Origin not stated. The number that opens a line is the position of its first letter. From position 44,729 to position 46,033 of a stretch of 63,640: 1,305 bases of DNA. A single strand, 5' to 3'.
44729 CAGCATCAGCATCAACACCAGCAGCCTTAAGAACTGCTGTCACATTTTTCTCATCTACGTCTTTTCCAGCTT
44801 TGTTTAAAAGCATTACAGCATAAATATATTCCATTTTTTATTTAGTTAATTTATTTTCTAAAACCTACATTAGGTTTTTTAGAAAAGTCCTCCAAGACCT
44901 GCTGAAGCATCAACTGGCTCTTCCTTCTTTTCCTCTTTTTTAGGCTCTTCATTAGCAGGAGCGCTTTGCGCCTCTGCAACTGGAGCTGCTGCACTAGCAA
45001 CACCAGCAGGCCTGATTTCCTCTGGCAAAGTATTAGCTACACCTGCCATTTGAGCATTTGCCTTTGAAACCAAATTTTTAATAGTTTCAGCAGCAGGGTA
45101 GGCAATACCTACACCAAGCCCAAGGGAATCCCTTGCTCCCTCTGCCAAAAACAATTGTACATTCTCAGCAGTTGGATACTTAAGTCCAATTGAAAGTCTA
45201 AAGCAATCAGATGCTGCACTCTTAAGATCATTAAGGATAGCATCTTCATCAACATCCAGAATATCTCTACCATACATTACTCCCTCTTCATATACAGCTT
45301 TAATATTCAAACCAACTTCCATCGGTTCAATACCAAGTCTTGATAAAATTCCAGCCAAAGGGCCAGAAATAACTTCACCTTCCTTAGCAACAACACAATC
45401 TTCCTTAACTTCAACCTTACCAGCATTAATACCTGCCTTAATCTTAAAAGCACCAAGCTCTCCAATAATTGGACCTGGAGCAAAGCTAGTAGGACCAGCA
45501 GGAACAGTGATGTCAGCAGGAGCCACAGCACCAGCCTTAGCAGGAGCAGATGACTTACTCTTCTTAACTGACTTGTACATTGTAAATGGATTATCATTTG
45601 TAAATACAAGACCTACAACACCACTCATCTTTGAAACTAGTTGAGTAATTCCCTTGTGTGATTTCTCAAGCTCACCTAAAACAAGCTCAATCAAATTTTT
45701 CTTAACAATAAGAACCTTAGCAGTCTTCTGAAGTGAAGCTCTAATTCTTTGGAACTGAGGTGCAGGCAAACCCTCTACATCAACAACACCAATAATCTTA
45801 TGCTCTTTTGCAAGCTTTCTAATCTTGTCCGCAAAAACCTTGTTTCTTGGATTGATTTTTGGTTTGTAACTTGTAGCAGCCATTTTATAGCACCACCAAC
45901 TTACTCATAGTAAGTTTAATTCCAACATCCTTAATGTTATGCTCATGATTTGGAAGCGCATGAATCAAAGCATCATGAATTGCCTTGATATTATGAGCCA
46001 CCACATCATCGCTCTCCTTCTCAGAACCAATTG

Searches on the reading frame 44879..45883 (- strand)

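Call 56: search_protein_families(library=pfam, proteins=[window:44879-45883:-], max_evalue=0.0001)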
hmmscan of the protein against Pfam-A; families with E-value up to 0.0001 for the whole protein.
window:44879-45883:- (334 aa): 3 families
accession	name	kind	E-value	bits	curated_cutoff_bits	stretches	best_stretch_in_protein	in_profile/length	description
PF00466.25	Ribosomal_L10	-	8.7e-18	64.7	22.8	1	13-109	5-98/100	Ribosomal protein L10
PF17777.6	RL10P_insert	-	1e-16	61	29.1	1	115-185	1-71/71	Insertion domain in 60S ribosomal protein L10P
PF00428.24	Ribosomal_60s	-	6.7e-08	33.4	28.1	1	260-334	27-88/88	60s Acidic ribosomal protein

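Call 75: search_protein_families(library=ncbifam, proteins=[window:44879-45883:-], max_evalue=0.1)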
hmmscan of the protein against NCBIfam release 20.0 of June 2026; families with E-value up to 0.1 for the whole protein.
window:44879-45883:- (334 aa): 8 families
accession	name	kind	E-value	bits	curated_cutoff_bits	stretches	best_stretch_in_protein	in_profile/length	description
NF003098.0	PRK04019.1-5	equivalog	2.3e-90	303.2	331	1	13-334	11-335/336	50S ribosomal protein L10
NF003096.0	PRK04019.1-2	equivalog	1.3e-79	267.8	479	1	10-334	9-338/338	50S ribosomal protein L10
NF003097.0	PRK04019.1-4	equivalog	3.3e-70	236.9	547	1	18-321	20-324/353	50S ribosomal protein L10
NF003099.0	PRK04019.2-2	equivalog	1.2e-65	221.5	341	1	11-286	12-286/293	50S ribosomal protein L10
NF003095.0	PRK04019.1-1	equivalog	2.3e-63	214.3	381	1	18-334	21-338/339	50S ribosomal protein L10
NF003100.0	PRK04019.2-3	equivalog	1.4e-39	136.6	585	1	9-334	3-313/314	50S ribosomal protein L10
NF000955.1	PRK00099.1-1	equivalog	3.7e-08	33.4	85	1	16-112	5-97/168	50S ribosomal protein L10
TIGR03685.1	ribo_P1_arch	equivalog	0.013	15.9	100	1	295-334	63-104/105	50S ribosomal protein P1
